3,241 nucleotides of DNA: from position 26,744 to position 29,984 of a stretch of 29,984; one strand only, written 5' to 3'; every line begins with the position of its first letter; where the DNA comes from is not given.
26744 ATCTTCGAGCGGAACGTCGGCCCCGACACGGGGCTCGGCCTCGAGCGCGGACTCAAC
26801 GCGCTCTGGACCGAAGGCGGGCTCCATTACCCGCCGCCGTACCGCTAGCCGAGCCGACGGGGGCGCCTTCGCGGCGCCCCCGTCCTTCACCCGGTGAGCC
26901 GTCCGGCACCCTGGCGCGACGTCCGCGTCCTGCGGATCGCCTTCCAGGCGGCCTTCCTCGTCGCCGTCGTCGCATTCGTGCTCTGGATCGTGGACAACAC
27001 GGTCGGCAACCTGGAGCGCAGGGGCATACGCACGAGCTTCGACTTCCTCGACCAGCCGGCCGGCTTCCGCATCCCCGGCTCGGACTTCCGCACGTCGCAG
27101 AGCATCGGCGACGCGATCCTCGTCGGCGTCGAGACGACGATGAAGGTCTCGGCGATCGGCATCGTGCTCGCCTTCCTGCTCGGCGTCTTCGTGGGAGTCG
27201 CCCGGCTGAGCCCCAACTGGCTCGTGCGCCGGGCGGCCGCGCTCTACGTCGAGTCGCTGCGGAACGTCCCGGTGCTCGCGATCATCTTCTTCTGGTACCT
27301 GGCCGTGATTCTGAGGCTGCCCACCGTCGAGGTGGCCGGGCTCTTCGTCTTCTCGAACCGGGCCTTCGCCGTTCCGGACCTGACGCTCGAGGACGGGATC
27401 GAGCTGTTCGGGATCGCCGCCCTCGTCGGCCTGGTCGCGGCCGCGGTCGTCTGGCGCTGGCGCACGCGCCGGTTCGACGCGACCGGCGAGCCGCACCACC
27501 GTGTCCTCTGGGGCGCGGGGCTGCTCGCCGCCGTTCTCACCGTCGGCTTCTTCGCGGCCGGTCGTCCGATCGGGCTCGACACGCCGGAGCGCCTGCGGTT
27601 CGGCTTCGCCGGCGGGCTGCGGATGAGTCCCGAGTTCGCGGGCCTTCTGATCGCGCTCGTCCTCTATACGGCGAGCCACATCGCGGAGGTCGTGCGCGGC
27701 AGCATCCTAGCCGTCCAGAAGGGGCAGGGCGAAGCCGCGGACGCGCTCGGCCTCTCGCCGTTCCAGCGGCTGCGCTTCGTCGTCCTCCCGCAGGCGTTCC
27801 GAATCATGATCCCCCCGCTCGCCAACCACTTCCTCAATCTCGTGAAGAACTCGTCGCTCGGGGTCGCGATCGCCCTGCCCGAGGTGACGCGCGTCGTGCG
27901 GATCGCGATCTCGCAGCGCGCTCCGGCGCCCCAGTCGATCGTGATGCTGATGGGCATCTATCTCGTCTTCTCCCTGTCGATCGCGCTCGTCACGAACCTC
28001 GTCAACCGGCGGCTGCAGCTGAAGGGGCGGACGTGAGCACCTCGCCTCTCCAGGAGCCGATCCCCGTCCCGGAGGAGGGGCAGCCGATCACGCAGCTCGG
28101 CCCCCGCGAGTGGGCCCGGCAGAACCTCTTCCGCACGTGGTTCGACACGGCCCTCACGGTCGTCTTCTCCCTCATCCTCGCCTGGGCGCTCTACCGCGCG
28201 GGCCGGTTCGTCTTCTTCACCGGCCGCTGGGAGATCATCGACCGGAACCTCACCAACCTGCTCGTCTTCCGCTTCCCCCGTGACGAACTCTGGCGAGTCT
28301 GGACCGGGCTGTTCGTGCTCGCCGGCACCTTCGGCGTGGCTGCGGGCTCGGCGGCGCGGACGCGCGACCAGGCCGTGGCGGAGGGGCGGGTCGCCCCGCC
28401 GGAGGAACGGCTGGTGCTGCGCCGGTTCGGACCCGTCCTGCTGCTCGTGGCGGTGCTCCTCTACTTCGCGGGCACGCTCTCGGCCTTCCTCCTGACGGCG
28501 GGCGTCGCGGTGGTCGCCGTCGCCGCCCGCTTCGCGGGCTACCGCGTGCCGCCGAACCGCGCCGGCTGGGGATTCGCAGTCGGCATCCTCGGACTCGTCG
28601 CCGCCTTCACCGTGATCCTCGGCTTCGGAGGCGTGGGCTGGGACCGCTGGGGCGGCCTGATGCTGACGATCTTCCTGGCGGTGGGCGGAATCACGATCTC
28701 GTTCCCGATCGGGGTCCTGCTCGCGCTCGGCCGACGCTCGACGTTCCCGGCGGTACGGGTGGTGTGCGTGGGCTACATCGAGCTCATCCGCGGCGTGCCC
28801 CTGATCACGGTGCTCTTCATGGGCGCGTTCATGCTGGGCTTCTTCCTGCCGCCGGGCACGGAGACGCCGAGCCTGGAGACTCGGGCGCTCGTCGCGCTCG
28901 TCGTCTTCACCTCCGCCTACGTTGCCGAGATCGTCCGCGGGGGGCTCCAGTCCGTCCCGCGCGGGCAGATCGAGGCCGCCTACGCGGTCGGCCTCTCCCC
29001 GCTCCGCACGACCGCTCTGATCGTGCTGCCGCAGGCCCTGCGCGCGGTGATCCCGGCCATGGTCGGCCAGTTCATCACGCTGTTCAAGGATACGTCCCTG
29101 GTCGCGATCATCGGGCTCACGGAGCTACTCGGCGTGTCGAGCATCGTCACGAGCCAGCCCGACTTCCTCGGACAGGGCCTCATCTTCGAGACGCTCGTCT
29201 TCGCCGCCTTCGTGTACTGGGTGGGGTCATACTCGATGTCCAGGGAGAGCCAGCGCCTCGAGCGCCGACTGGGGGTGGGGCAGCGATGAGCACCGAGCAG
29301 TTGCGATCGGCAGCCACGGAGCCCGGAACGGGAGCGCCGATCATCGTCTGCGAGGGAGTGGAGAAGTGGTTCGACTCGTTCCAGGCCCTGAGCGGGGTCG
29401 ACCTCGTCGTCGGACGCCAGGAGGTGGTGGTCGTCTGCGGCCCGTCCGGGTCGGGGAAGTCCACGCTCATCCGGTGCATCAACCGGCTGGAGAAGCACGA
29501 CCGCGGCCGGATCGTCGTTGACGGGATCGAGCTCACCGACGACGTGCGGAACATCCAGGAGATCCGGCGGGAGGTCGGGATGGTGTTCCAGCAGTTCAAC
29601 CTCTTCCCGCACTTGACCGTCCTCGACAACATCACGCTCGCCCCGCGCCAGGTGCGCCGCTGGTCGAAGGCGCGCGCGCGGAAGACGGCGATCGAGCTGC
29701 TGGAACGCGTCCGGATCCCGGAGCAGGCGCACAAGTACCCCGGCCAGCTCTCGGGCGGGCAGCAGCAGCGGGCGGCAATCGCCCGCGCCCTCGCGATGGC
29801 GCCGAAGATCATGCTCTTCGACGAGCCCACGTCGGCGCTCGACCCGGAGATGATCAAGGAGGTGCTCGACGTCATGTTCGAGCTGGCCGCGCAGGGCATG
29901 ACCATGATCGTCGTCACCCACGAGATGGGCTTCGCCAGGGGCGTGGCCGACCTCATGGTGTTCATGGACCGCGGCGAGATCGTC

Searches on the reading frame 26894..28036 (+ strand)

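Call 31: search_protein_families(library=ncbifam, proteins=[window:26894-28036:+], max_evalue=0.0001)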
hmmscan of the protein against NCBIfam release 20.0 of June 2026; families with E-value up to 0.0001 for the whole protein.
window:26894-28036:+ (380 aa): 13 families
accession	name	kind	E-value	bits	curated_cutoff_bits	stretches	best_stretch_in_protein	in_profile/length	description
NF011680.0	PRK15100.1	equivalog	1.7e-30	106.5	300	2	241-375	82-215/222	cystine ABC transporter permease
NF007028.0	PRK09494.1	equivalog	1.3e-29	103.7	303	2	242-376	85-218/219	glutamine ABC transporter permease GlnP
NF011687.0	PRK15107.1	equivalog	1.7e-22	80.4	318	1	252-373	101-222/224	glutamate/aspartate ABC transporter permease GltK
TIGR03003.1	ectoine_ehuD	equivalog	1.2e-21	77.6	205.2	2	249-373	88-211/212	ectoine/hydroxyectoine ABC transporter permease subunit EhuD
TIGR03004.1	ectoine_ehuC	equivalog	3.8e-21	75.9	196.95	1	241-375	74-207/214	ectoine/hydroxyectoine ABC transporter permease subunit EhuC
NF008337.0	PRK11123.1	equivalog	8e-16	58.2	277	1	245-373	102-229/238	arginine ABC transporter permease ArtQ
NF011651.0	PRK15069.1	subfamily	1.1e-15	57.6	306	1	251-367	105-221/237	histidine ABC transporter permease HisM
NF011714.0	PRK15135.1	subfamily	3.2e-14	53.3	319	1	163-373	15-218/228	histidine ABC transporter permease HisQ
TIGR01726.1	HEQRo_perm_3TM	subfamily_domain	1.9e-13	50.8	42.2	1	74-138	4-68/99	ABC transporter permease subunit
NF008336.0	PRK11122.1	equivalog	2.3e-12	47.1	248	1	251-373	94-214/222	arginine ABC transporter permease ArtM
TIGR01097.1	PhnE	equivalog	4.1e-08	33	216.7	0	248-305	128-184/252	phosphonate ABC transporter, permease protein PhnE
NF008049.0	PRK10782.1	subfamily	4.7e-06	26.4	212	1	252-329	93-170/217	methionine ABC transporter permease MetI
TIGR02141.1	modB_ABC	equivalog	6.6e-06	25.9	182.6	1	247-373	79-208/208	molybdate ABC transporter permease subunit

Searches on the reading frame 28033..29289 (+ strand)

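Call 31: search_protein_families(library=ncbifam, proteins=[window:28033-29289:+], max_evalue=0.0001)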
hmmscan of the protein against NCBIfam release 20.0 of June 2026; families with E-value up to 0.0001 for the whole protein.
window:28033-29289:+ (418 aa): 13 families
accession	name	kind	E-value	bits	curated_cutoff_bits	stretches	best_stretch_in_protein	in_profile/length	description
NF011680.0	PRK15100.1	equivalog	5.5e-33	114.7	300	1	208-414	18-215/222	cystine ABC transporter permease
NF011687.0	PRK15107.1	equivalog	1.4e-30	106.9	318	1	207-411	18-221/224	glutamate/aspartate ABC transporter permease GltK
TIGR03004.1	ectoine_ehuC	equivalog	4.5e-28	98.6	196.95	1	206-416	8-209/214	ectoine/hydroxyectoine ABC transporter permease subunit EhuC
NF007028.0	PRK09494.1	equivalog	7.9e-27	94.5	303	1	208-413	18-216/219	glutamine ABC transporter permease GlnP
TIGR03003.1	ectoine_ehuD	equivalog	9.5e-27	94.3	205.2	1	208-375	16-179/212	ectoine/hydroxyectoine ABC transporter permease subunit EhuD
NF011651.0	PRK15069.1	subfamily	1.8e-19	70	306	1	205-412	19-227/237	histidine ABC transporter permease HisM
NF008337.0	PRK11123.1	equivalog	7.4e-19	68.2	277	1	285-375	107-197/238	arginine ABC transporter permease ArtQ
TIGR01726.1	HEQRo_perm_3TM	subfamily_domain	6e-18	65.2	42.2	1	206-303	6-99/99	ABC transporter permease subunit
NF011714.0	PRK15135.1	subfamily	3.1e-15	56.6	319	1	208-371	12-182/228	histidine ABC transporter permease HisQ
NF008336.0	PRK11122.1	equivalog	1.2e-14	54.6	248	1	208-374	11-182/222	arginine ABC transporter permease ArtM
NF008049.0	PRK10782.1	subfamily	4.5e-10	39.6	212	1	206-362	14-169/217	methionine ABC transporter permease MetI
TIGR00974.1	3a0107s02c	equivalog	7.7e-08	31.8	193.45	1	210-343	57-190/272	phosphate ABC transporter permease PstA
TIGR02138.1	phosphate_pstC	equivalog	1.7e-07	30.6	196.45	1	210-344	67-214/296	phosphate ABC transporter permease subunit PstC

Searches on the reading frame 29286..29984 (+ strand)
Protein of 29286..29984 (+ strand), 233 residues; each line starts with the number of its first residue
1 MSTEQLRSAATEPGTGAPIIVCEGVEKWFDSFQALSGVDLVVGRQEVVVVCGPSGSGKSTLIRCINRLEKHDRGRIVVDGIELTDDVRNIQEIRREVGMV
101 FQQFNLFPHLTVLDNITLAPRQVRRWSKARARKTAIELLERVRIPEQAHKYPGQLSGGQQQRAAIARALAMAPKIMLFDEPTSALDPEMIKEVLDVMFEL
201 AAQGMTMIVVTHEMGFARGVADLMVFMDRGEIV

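Call 31: search_protein_families(library=ncbifam, proteins=[window:29286-29984:+], max_evalue=0.0001)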
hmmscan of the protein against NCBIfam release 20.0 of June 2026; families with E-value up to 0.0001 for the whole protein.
window:29286-29984:+ (233 aa): 189 families (the best 25 are shown)
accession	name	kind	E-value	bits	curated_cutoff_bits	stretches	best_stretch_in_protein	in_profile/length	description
NF007027.0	PRK09493.1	equivalog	9.9e-90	300.1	379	1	22-232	4-214/240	glutamine ABC transporter ATP-binding protein GlnQ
TIGR03005.1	ectoine_ehuA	equivalog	3.6e-74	249.2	345.4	1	23-233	4-226/252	ectoine/hydroxyectoine ABC transporter ATP-binding protein EhuA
NF008428.0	PRK11264.1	equivalog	3.5e-73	245.9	406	1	20-233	4-223/250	L-cystine ABC transporter ATP-binding protein TcyN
NF008338.0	PRK11124.1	equivalog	2.1e-68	230.4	369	1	21-233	4-220/242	arginine ABC transporter ATP-binding protein ArtP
NF007908.0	PRK10619.1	equivalog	2.4e-64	217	466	1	25-232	11-230/257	histidine ABC transporter ATP-binding protein HisP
TIGR00972.1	3a0107s01c2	equivalog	1.6e-63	214.4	343.2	1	21-233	3-222/248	phosphate ABC transporter ATP-binding protein PstB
TIGR03265.1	PhnT2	equivalog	2.7e-58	197.9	457.7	1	20-232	5-213/353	putative 2-aminoethylphosphonate ABC transporter ATP-binding protein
TIGR01186.1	proV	subfamily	9.5e-55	186.2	326.6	1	34-233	8-209/363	betaine/proline/choline family ABC transporter ATP-binding protein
TIGR00968.1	3a0106s01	subfamily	9.5e-55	185.7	342.75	1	20-232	1-209/237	sulfate ABC transporter ATP-binding protein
TIGR02315.1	ABC_phnC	equivalog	3.3e-54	183.9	266.1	1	20-233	2-225/243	phosphonate ABC transporter ATP-binding protein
TIGR02314.1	ABC_MetN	equivalog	7.6e-52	176.4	499.7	1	31-233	17-220/343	methionine ABC transporter ATP-binding protein MetN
TIGR02673.1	FtsE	equivalog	8.3e-52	175.9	264.85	1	25-230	7-213/214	cell division ATP-binding protein FtsE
TIGR02982.1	heterocyst_DevA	subfamily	2.2e-51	174.5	295.8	1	33-232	19-219/220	ABC exporter ATP-binding subunit, DevA family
NF006987.0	PRK09452.1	equivalog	2.3e-49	168.1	482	1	7-232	5-226/378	spermidine/putrescine ABC transporter ATP-binding protein PotA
NF008105.0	PRK10851.1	equivalog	2.5e-48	164.6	502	1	22-232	5-215/362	sulfate/thiosulfate ABC transporter ATP-binding protein CysA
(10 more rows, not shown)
